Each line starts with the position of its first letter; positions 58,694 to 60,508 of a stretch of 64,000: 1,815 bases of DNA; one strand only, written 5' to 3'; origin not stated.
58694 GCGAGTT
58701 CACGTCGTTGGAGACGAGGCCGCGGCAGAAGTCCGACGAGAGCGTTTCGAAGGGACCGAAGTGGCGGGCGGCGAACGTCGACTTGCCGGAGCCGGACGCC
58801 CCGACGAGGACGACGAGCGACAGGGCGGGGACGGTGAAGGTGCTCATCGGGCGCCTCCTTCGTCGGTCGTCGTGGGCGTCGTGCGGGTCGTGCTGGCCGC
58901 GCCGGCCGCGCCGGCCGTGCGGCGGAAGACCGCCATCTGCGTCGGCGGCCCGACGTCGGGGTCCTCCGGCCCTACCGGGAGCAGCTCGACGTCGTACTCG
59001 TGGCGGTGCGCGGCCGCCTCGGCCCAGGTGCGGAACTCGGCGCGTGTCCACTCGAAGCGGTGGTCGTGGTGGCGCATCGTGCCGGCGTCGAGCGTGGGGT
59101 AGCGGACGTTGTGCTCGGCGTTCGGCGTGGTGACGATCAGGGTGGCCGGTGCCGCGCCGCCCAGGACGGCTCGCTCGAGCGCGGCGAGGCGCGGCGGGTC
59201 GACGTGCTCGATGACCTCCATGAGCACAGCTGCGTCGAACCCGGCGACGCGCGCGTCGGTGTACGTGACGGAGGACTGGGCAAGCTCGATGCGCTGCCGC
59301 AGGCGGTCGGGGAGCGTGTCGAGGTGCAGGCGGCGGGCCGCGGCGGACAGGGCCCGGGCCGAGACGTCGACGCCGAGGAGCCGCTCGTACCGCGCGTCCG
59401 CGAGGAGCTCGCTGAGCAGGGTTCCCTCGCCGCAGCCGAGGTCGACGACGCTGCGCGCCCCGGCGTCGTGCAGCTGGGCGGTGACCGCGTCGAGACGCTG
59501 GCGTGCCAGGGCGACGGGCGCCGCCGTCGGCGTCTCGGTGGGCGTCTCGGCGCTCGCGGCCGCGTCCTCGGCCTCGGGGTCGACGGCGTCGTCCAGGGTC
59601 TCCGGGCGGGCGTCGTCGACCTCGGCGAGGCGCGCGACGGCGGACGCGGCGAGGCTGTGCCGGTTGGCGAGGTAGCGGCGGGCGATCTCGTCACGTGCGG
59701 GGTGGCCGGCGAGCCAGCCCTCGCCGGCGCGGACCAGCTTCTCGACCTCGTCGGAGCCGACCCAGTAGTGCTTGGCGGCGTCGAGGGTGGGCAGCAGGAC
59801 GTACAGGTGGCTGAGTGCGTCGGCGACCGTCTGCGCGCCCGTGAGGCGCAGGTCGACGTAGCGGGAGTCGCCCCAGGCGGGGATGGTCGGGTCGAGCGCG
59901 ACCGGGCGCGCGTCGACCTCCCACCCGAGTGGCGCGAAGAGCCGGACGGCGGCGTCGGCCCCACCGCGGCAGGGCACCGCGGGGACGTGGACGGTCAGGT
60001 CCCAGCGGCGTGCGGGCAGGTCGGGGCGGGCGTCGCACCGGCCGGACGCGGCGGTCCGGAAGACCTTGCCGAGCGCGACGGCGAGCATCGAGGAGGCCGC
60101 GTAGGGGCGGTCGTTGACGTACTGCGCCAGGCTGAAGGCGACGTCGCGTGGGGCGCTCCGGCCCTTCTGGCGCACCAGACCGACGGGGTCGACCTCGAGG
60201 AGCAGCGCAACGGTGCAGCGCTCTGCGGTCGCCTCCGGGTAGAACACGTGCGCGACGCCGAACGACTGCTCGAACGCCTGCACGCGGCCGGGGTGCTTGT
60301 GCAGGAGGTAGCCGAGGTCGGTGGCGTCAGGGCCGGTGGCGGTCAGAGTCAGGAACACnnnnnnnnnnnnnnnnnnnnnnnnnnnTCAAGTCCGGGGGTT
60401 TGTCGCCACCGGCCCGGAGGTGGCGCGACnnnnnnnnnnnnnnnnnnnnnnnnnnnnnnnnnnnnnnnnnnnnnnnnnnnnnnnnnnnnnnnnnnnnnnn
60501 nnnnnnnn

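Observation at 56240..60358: Hen1-Pnkp RNA repair cassette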

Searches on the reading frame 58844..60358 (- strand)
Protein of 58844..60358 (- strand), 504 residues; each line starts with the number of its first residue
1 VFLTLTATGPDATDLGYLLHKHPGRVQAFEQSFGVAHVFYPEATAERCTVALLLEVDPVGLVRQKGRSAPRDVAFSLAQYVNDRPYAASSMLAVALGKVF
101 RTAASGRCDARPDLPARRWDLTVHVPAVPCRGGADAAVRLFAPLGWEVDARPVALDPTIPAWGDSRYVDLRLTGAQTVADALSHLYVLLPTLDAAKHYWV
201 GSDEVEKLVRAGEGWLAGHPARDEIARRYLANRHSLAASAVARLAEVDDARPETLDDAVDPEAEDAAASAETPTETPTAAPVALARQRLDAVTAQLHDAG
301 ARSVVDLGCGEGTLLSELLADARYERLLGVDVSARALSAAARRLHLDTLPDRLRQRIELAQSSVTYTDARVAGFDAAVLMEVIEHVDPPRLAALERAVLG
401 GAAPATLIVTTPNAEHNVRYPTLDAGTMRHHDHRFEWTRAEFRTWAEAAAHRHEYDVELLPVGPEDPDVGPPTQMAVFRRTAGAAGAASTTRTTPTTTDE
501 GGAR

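Call 7: search_protein_families(library=pfam, proteins=[window:58844-60358:-], max_evalue=0.01)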
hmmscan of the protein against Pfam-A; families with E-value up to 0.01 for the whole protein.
window:58844-60358:- (504 aa): 11 families
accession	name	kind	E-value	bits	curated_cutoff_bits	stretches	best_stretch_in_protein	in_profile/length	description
PF12623.12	Hen1_L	-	1.9e-114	381.2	23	1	1-245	1-242/242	RNA repair, ligase-Pnkp-associating, region of Hen1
PF08242.18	Methyltransf_12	-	9.5e-12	46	30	1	305-396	1-87/98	Methyltransferase domain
PF13649.12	Methyltransf_25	-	8.6e-11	42.8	27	1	304-394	1-86/97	Methyltransferase domain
PF13489.12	Methyltransf_23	-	1.8e-10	41.2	27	1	285-449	24-157/164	Methyltransferase domain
PF08241.18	Methyltransf_11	-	6.6e-09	36.7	21.2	1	305-392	1-79/95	Methyltransferase domain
PF13847.12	Methyltransf_31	-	4.1e-05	23.7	27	1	302-384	5-85/145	Methyltransferase domain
PF05175.20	MTS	-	6.4e-05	23.1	23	1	295-350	26-81/170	Methyltransferase small domain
PF07021.18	MetW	-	0.00041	20.5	21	1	295-432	9-131/193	Methionine biosynthesis protein MetW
PF10017.15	Methyltransf_33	-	0.0023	17.5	23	1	282-347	46-111/304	Histidine-specific methyltransferase, SAM-dependent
PF11599.14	AviRa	-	0.0025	17.8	25.7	1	277-364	27-116/232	RRNA methyltransferase AviRa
PF12847.13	Methyltransf_18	-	0.003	18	27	1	287-385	3-102/151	Methyltransferase domain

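Call 8: search_protein_families(library=ncbifam, proteins=[window:58844-60358:-], max_evalue=0.01)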
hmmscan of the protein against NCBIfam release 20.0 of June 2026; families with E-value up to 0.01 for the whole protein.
window:58844-60358:- (504 aa): 20 families
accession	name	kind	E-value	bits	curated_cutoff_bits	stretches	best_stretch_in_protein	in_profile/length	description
TIGR04074.1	bacter_Hen1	equivalog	2.4e-203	675.8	340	1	2-480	1-462/462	3' terminal RNA ribose 2'-O-methyltransferase Hen1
TIGR01983.1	UbiG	equivalog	4.7e-11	42.4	102.95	1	297-393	46-136/228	bifunctional 2-polyprenyl-6-hydroxyphenol methylase/3-demethylubiquinol 3-O-methyltransferase UbiG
TIGR04543.1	ketoArg_3Met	equivalog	1.2e-06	27.8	425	1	301-410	150-261/336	2-ketoarginine methyltransferase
NF043040.1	corrin_prot_MT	hypoth_equivalog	1.3e-06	28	180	1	288-379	26-116/216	corrinoid protein-associated methyltransferase CpaM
NF008300.0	PRK11088.1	equivalog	3.5e-05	23.4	303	1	286-345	71-133/272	23S rRNA (guanine(745)-N(1))-methyltransferase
NF050150.1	RiPP_MTase_ApyS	equivalog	4.1e-05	22.9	400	1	286-348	127-189/323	RiPP biosynthesis methyltransferase ApyS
NF045667.1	MTase_DVU1556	equivalog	6.6e-05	22.5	155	1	299-346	21-67/213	DVU_1556 family methyltransferase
TIGR02081.1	metW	equivalog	7.7e-05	22.3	189.5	1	302-428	15-127/194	methionine biosynthesis protein MetW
TIGR04345.1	ovoA_Cterm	equivalog_domain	0.00022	20.8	170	0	289-341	30-80/242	putative 4-mercaptohistidine N1-methyltransferase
TIGR03534.1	RF_mod_PrmC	equivalog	0.00038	20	199.1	1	291-344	79-132/253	peptide chain release factor N(5)-glutamine methyltransferase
NF001244.0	PRK00216.1-5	equivalog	0.00057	19.2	216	1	295-348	43-97/236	bifunctional demethylmenaquinone methyltransferase/2-methoxy-6-polyprenyl-1,4-benzoquinol methylase UbiE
TIGR00406.1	prmA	equivalog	0.00074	19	183.15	1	300-383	159-242/288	50S ribosomal protein L11 methyltransferase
TIGR02021.1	BchM-ChlM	equivalog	0.00077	18.9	158.9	1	299-386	54-131/218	magnesium protoporphyrin IX methyltransferase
NF010703.0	PRK14103.1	equivalog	0.0012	18.3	320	1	292-354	21-82/256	trans-aconitate 2-methyltransferase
NF002463.0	PRK01683.1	equivalog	0.0018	17.9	297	1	293-345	24-76/258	trans-aconitate 2-methyltransferase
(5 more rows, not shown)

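Call 11: find_encoding_contigs(protein=window:58844-60358:-, flank=10000, max_places=10)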
Protein window:58844-60358:- (504 aa): no gene with exactly this product is on record in the collection.

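Call 36: search_solved_structures(query=window:58844-60358:-, show_alignments=3)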
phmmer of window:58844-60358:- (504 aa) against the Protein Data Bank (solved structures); distinct sequences matched with E-value up to 0.001: 13.
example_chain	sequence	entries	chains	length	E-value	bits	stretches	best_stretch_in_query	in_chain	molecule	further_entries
4dqz_A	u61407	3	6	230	8.5e-78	265.6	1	1-231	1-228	Methyltransferase type 12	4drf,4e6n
3jwh_A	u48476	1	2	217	6.6e-61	209.9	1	276-479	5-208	Hen1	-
3jwj_A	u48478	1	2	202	2e-59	205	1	283-479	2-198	Hen1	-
3jwg_A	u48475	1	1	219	2.9e-59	204.5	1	280-483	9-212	Methyltransferase type 12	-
3jwi_A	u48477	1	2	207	2.9e-58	201.2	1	281-478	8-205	Methyltransferase type 12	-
4xcx_A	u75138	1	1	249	4.5e-34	121.4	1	271-486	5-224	Small RNA 2'-O-methyltransferase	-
5wy0_A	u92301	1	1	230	6.6e-33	117.6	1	284-486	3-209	Small RNA 2'-O-methyltransferase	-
3htx_A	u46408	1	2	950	1.7e-28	103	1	283-486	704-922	HEN1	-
4xrp_C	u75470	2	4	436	8.4e-08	34.8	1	368-477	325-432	Hen1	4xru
5u4t_A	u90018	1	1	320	0.00022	23.5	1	295-343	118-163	Putative gentamicin methyltransferase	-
5u18_A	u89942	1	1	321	0.00022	23.5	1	295-343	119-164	N-3'' methyltransferase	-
5tyq_A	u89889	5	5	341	0.00024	23.4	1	295-343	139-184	Putative gentamicin methyltransferase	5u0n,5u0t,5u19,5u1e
5u1i_A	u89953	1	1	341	0.00024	23.4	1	295-343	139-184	Putative gentamicin methyltransferase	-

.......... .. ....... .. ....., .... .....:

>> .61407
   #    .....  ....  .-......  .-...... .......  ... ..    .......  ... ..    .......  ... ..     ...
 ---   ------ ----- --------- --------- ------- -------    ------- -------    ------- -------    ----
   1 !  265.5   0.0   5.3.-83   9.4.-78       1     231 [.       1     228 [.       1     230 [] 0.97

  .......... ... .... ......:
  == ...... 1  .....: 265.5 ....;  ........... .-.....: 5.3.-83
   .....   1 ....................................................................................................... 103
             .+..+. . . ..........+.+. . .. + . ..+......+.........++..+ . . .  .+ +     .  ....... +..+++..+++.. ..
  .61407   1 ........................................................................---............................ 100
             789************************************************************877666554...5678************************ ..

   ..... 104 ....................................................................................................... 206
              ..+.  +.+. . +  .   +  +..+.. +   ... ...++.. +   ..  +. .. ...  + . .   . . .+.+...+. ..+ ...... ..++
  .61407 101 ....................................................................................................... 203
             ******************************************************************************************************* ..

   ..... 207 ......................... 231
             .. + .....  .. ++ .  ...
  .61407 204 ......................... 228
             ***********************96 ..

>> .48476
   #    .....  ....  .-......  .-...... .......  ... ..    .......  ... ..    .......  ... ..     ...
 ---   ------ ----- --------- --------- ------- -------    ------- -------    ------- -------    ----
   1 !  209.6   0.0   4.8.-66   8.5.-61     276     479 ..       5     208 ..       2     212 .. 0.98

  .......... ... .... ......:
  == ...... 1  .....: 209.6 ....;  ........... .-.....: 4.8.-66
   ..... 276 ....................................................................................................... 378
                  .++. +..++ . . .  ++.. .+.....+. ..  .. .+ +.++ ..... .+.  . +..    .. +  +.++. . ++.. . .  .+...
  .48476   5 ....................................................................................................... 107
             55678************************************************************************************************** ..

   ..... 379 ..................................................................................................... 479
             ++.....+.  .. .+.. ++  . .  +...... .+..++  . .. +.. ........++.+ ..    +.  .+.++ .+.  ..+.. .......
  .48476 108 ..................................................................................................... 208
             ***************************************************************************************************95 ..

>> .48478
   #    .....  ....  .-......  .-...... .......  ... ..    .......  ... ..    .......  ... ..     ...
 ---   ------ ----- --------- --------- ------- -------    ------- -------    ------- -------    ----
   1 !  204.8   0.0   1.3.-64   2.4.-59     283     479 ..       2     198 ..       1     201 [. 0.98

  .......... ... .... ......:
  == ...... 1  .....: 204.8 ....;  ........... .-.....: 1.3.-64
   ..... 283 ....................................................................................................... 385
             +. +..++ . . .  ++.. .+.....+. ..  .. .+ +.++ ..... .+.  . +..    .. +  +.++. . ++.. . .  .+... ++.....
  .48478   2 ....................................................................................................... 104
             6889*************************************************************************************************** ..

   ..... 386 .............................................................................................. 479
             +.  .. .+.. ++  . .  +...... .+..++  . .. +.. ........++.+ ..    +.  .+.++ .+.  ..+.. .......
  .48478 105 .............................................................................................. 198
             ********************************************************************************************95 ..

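Call 43: search_protein_families(library=padloc, proteins=[window:58844-60358:-], max_evalue=0.01)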
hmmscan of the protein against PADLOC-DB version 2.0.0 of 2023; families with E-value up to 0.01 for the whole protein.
window:58844-60358:- (504 aa): 1 family
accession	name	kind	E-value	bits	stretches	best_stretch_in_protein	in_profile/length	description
PDLC04134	mad2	-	2.9e-09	34.3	1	292-481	283-446/492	mads_2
